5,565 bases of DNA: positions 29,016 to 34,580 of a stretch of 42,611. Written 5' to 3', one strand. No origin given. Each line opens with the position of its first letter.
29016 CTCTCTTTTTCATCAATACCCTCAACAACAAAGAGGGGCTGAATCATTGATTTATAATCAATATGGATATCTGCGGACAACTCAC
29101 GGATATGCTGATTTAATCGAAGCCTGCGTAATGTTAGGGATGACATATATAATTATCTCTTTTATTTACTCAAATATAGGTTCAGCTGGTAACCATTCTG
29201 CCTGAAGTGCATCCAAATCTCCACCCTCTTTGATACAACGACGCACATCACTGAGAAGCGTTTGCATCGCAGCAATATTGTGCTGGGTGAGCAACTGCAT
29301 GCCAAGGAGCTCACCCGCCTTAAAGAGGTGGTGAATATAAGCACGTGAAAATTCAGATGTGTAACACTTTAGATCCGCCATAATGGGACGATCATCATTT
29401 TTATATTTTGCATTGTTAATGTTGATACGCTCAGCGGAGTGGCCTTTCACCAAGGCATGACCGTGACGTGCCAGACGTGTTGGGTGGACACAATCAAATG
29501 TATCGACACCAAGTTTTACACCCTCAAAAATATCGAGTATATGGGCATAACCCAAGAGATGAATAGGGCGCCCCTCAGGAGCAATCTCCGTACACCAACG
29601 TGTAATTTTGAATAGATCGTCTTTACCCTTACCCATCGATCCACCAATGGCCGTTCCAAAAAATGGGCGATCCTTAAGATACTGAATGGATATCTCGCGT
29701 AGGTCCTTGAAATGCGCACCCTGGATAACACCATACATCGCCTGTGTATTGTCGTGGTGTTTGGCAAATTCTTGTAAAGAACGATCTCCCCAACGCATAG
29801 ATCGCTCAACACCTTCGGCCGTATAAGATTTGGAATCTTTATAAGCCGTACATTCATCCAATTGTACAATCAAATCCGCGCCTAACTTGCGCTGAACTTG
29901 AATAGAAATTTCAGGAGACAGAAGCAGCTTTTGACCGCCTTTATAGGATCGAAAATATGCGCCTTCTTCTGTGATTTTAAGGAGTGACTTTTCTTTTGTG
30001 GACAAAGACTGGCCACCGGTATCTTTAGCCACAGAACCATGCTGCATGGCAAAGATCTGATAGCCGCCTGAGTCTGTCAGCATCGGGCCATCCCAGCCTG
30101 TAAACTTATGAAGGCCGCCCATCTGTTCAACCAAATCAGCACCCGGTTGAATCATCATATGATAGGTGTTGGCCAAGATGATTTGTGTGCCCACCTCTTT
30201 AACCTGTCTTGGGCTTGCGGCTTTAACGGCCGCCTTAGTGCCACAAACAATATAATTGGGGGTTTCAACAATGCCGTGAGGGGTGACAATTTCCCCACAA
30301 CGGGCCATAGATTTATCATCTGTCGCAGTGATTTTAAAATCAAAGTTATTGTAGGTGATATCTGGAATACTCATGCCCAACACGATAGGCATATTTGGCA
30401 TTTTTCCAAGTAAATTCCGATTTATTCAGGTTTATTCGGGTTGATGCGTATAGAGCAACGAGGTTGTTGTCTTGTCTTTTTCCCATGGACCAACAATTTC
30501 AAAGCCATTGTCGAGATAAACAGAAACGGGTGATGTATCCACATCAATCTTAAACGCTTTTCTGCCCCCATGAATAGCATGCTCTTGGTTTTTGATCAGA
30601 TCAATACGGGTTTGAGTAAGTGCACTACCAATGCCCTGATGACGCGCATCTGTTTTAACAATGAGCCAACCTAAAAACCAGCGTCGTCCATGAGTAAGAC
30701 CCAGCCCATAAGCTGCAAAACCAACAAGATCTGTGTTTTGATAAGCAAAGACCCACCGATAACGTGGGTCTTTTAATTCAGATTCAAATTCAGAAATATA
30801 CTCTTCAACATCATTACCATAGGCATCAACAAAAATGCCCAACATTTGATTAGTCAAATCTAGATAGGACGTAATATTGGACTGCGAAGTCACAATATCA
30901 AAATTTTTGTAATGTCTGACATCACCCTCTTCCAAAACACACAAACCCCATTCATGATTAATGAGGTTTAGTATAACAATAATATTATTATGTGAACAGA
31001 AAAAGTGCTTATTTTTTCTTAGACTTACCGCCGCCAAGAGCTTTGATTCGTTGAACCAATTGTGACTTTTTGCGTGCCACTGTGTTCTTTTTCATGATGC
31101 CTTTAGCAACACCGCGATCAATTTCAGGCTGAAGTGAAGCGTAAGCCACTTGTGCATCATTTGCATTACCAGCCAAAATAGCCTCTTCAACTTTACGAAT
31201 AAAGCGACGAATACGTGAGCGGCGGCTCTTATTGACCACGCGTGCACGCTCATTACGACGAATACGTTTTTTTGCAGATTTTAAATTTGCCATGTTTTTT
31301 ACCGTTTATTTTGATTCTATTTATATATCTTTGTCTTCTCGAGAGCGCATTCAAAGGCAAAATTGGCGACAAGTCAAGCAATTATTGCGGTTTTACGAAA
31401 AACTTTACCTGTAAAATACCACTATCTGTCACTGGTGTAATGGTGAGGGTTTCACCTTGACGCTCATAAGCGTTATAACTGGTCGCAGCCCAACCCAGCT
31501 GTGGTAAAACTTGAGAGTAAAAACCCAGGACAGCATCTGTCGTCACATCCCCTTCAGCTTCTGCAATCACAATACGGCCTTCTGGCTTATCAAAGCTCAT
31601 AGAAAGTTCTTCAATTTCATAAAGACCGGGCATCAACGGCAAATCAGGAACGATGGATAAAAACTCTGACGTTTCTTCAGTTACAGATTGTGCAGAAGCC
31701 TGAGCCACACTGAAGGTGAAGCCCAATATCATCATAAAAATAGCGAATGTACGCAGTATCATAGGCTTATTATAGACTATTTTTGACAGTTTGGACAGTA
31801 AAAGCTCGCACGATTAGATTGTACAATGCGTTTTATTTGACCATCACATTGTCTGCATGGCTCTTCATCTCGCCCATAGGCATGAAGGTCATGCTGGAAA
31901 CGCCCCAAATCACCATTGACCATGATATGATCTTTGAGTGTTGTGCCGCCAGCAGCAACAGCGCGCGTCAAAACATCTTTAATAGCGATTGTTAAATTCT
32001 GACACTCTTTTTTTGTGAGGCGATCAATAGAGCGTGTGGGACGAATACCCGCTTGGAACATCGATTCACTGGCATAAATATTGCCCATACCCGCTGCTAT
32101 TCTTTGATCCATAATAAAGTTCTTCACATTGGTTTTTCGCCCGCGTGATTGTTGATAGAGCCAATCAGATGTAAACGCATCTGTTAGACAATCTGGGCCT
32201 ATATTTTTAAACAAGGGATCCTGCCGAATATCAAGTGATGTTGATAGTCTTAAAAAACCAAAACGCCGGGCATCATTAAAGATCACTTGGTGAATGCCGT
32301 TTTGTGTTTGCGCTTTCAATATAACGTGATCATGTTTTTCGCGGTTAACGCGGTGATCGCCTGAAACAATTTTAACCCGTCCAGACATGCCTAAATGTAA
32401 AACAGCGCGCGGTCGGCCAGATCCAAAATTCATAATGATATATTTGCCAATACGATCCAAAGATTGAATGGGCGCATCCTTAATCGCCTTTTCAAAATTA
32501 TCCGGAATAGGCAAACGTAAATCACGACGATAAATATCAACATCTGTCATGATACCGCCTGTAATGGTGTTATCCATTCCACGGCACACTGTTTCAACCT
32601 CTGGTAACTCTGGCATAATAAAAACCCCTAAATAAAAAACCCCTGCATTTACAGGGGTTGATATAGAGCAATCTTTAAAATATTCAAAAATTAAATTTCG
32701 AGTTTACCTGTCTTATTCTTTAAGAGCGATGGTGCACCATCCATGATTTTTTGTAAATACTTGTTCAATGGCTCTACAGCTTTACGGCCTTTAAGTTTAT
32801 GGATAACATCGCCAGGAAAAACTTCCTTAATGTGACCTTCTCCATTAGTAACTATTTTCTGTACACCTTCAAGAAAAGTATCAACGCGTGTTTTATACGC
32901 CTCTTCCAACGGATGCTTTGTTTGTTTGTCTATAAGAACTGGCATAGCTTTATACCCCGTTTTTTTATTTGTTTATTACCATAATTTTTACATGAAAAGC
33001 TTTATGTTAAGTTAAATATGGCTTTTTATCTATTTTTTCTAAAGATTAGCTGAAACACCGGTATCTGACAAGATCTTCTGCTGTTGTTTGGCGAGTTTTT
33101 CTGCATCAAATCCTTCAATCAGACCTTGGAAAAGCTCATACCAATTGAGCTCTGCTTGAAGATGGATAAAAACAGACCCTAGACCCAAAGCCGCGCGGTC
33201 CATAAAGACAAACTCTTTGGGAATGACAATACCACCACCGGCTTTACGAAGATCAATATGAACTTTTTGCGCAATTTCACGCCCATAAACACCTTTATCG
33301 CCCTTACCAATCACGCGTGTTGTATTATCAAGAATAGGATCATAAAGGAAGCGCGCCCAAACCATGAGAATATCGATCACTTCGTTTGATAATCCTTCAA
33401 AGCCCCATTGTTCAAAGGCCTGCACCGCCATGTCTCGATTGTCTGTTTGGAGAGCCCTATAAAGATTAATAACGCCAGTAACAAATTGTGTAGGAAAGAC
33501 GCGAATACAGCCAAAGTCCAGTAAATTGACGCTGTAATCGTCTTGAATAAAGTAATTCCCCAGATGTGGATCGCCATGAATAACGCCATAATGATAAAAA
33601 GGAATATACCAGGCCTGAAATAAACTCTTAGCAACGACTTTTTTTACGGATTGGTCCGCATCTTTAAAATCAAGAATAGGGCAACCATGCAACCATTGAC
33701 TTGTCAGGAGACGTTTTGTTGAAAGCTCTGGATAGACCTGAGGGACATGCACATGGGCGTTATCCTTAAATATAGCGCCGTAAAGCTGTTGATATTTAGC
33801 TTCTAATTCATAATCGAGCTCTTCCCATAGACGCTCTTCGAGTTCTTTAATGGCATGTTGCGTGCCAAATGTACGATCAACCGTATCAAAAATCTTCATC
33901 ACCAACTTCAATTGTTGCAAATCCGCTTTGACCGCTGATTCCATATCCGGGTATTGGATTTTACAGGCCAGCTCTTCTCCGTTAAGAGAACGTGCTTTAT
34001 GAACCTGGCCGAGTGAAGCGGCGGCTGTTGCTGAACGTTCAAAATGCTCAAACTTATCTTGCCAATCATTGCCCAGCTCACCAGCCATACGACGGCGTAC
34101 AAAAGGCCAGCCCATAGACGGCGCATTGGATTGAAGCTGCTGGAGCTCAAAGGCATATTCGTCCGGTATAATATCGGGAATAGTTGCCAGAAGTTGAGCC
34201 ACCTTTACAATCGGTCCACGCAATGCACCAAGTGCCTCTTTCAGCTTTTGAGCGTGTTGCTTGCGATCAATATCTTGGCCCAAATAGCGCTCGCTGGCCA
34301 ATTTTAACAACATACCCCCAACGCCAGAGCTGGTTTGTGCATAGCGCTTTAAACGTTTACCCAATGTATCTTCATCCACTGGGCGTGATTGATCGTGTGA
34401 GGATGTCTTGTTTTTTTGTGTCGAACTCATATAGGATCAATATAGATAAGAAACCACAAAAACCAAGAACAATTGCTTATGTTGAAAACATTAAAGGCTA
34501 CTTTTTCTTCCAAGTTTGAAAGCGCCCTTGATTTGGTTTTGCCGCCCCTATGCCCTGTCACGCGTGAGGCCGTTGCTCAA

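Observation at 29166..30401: Tgt homologue with a degenerate zinc site, remodelled preQ1/guanine pocket and an ~18-aa insertion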

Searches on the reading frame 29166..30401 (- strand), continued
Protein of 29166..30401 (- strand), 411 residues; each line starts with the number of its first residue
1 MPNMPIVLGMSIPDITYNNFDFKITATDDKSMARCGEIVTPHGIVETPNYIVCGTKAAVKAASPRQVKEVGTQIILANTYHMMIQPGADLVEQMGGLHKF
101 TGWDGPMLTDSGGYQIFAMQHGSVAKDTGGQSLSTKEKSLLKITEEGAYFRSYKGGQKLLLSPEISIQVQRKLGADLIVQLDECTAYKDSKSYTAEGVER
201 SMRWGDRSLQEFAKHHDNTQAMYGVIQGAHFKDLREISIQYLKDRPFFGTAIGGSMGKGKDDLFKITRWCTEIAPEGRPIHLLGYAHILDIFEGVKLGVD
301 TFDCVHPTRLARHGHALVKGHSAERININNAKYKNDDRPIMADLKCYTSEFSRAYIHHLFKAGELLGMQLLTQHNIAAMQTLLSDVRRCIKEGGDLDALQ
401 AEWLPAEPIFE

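Call 55: list_cluster_members(proteins=[P0171, P0176, P0202, P0203, P0182, P0190, P0228, P0248, P0253, P0257])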
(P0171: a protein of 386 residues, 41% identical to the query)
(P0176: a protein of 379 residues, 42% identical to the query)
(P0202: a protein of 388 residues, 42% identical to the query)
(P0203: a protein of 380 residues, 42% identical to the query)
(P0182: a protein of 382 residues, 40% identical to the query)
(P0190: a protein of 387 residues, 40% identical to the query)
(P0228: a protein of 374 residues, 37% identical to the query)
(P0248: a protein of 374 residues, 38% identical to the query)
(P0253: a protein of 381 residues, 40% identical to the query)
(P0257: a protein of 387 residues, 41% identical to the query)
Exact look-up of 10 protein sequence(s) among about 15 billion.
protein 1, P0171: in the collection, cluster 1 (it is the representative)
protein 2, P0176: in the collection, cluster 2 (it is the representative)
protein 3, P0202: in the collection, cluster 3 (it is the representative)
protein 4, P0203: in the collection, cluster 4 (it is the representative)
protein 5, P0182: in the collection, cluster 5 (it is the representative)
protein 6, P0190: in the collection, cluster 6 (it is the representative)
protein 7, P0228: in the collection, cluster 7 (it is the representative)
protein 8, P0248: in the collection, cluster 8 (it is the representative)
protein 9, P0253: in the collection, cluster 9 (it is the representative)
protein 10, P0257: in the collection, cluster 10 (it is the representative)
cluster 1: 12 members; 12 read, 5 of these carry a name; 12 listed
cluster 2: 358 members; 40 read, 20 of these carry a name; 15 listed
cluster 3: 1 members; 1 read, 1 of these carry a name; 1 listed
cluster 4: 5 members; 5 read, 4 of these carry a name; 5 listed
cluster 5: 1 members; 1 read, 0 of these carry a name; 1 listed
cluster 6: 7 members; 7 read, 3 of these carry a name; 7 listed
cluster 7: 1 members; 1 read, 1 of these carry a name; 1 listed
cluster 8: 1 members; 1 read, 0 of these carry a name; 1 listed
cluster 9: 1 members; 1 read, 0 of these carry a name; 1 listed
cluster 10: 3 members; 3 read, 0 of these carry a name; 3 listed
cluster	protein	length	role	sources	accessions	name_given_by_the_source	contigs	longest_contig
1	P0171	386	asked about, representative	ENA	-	-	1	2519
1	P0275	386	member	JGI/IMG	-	queuine tRNA-ribosyltransferase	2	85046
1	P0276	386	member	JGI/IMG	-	queuine tRNA-ribosyltransferase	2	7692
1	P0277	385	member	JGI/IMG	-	queuine tRNA-ribosyltransferase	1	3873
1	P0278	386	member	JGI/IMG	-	queuine tRNA-ribosyltransferase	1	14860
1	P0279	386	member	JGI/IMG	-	queuine tRNA-ribosyltransferase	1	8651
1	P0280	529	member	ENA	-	-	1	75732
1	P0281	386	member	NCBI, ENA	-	-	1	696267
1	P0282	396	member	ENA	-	-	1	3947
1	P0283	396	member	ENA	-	-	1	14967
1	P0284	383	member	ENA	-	-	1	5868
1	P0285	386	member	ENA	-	-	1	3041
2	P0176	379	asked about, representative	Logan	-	-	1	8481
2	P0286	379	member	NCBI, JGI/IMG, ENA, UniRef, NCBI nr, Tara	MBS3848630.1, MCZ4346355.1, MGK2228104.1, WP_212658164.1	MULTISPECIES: tRNA guanosine(34) transglycosylase Tgt [Devosia] | queuine tRNA-ribosyltransferase | Queuine tRNA-ribosyltransferase n=1 Tax=Devosia litorisediminis TaxID=2829817 ...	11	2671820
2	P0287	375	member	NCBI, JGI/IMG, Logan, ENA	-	queuine tRNA-ribosyltransferase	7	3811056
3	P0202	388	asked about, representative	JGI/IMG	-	queuine tRNA-ribosyltransferase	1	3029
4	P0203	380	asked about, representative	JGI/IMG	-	queuine tRNA-ribosyltransferase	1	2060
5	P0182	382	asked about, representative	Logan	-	-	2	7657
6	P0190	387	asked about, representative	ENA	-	-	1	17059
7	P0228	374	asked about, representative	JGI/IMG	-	queuine tRNA-ribosyltransferase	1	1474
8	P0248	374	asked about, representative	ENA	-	-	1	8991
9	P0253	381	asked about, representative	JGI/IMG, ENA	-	-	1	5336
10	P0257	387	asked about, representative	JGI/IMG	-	-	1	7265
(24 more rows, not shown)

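Call 57: find_related_loci(query=A3, collection=genome_contigs, flank=300)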
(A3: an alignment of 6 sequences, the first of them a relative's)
Query A3 (379 aa) in genome_contigs; peptide patterns used: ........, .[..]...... (x = any residue, [..] = any of these).
599 stretches matched a pattern (row limit reached: there are more); 598 encode a relative of the query (tblastn E <= 1e-3); the best 80 are kept; 80 distinct loci.
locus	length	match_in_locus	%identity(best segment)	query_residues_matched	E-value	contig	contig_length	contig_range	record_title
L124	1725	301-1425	79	5-379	0e+0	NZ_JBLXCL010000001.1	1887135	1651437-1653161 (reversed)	MAG: Pelagibacterium sp. isolate ES16-01 S16maxbin_out.014RE.5K@1, whole genome shotgun sequence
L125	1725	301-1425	71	5-379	0e+0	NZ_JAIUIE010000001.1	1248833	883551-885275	Mesorhizobium sp. BR1-1-16 contig_1, whole genome shotgun sequence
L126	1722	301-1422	70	5-378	0e+0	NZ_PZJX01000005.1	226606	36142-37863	Mesorhizobium helmanticense strain CSLC115N contig00005, whole genome shotgun sequence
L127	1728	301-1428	68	4-379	4e-180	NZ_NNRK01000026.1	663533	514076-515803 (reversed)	Brucella rhizosphaerae strain PR17 OrhDSM_1.contig.25_1, whole genome shotgun sequence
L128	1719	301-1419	69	7-379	1e-179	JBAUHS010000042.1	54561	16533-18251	MAG: Salaquimonas sp. isolate MFD03264_ilm_asm_bin10 k127_47891, whole genome shotgun sequence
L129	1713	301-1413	69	9-379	1e-178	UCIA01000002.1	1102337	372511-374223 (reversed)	Rhizobiales bacterium isolate AFS083231 genome assembly, contig: contig_2, whole genome shotgun sequence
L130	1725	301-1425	69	3-377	4e-177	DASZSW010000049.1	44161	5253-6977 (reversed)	MAG TPA_asm: Bauldia sp. isolate SMAG_U6060 k141_32473, whole genome shotgun sequence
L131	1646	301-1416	70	10-378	0e+0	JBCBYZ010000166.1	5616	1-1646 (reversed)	MAG: Pseudomonadota bacterium isolate P01_A01_bin.102 k141_1050412_length_5616_cov_17.6871, whole genome shotgun sequenc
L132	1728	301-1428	67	4-379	5e-177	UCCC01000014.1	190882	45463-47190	Rhizobiales bacterium isolate AFS063751 genome assembly, contig: contig_14, whole genome shotgun sequence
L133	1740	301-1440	67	2-379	2e-175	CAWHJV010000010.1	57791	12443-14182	MAG: uncultured proteobacterium isolate MFD01721.bin.2.134 genome assembly, contig: contig_33404, whole genome shotgun s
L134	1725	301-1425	66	5-379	5e-175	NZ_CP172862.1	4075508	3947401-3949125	Methylosinus sporium strain UOS2 chromosome, complete genome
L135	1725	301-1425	67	5-379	4e-176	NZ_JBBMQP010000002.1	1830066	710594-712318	Hoeflea sp. AS60 isolate_60_2, whole genome shotgun sequence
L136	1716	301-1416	67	5-376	2e-176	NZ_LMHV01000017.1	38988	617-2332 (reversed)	Rhizobium sp. Root708 contig_24, whole genome shotgun sequence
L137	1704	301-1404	69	10-377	3e-174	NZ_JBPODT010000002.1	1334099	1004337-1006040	Microbaculum sp. FT89 NODE_2_length_1334099_cov_366.781752, whole genome shotgun sequence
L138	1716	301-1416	66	10-379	1e-173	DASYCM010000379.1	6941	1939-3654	MAG TPA_asm: Pseudolabrys sp. isolate SMAG_U4933 k141_4006156, whole genome shotgun sequence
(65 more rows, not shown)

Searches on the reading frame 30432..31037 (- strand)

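Call 37: search_protein_families(library=pfam, proteins=[window:30432-31037:-], max_evalue=0.001)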
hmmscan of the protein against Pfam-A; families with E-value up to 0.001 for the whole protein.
window:30432-31037:- (201 aa): 3 families
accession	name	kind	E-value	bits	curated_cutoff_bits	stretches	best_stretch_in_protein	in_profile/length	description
PF00583.31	Acetyltransf_1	-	8.4e-09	36.2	20.7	1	78-151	19-91/116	Acetyltransferase (GNAT) family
PF13673.13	Acetyltransf_10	-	8.1e-08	32.7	23.6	1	79-185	15-113/128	Acetyltransferase (GNAT) domain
PF13508.13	Acetyltransf_7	-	6e-07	30.2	27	1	93-180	3-83/84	Acetyltransferase (GNAT) domain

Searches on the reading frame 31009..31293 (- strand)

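Call 37: search_protein_families(library=pfam, proteins=[window:31009-31293:-], max_evalue=0.001)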
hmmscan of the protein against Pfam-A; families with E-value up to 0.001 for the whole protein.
window:31009-31293:- (94 aa): 1 family
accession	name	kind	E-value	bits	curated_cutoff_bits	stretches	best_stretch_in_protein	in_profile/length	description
PF01649.23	Ribosomal_S20p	-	3e-26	92.3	29.5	1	2-84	1-83/83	Ribosomal protein S20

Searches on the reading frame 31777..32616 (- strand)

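Call 37: search_protein_families(library=pfam, proteins=[window:31777-32616:-], max_evalue=0.001)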
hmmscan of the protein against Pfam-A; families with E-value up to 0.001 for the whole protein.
window:31777-32616:- (279 aa): 3 families
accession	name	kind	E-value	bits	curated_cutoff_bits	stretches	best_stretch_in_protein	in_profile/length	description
PF01149.29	Fapy_DNA_glyco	-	3.2e-28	99.2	25.5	1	1-121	1-116/117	Formamidopyrimidine-DNA glycosylase N-terminal domain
PF06831.19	H2TH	-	5.5e-25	87.6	34.7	1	139-228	1-90/93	Formamidopyrimidine-DNA glycosylase H2TH domain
PF06827.20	zf-FPG_IleRS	-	7.5e-07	29.3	21.3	1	252-279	2-29/30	Zinc finger found in FPG and IleRS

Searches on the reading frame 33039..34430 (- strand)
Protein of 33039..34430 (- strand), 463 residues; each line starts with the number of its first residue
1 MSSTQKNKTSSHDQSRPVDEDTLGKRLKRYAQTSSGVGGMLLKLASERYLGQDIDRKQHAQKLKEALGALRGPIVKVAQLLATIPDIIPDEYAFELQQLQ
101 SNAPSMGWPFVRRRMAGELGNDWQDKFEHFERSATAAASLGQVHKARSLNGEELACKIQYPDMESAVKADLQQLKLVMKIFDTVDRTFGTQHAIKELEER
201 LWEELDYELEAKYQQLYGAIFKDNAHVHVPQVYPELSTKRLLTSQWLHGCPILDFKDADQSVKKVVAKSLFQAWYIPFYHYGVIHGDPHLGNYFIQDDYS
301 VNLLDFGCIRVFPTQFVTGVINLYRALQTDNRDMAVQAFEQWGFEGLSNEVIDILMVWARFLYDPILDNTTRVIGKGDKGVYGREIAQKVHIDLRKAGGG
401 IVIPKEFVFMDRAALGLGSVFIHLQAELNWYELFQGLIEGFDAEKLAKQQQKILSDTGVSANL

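Call 37: search_protein_families(library=pfam, proteins=[window:33039-34430:-], max_evalue=0.001)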
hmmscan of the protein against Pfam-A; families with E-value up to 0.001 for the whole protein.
window:33039-34430:- (463 aa): 1 family
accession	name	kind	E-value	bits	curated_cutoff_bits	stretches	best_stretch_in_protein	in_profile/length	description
PF03109.22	ABC1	-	1.2e-59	201.9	22.9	1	98-334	1-239/244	ABC1 atypical kinase-like domain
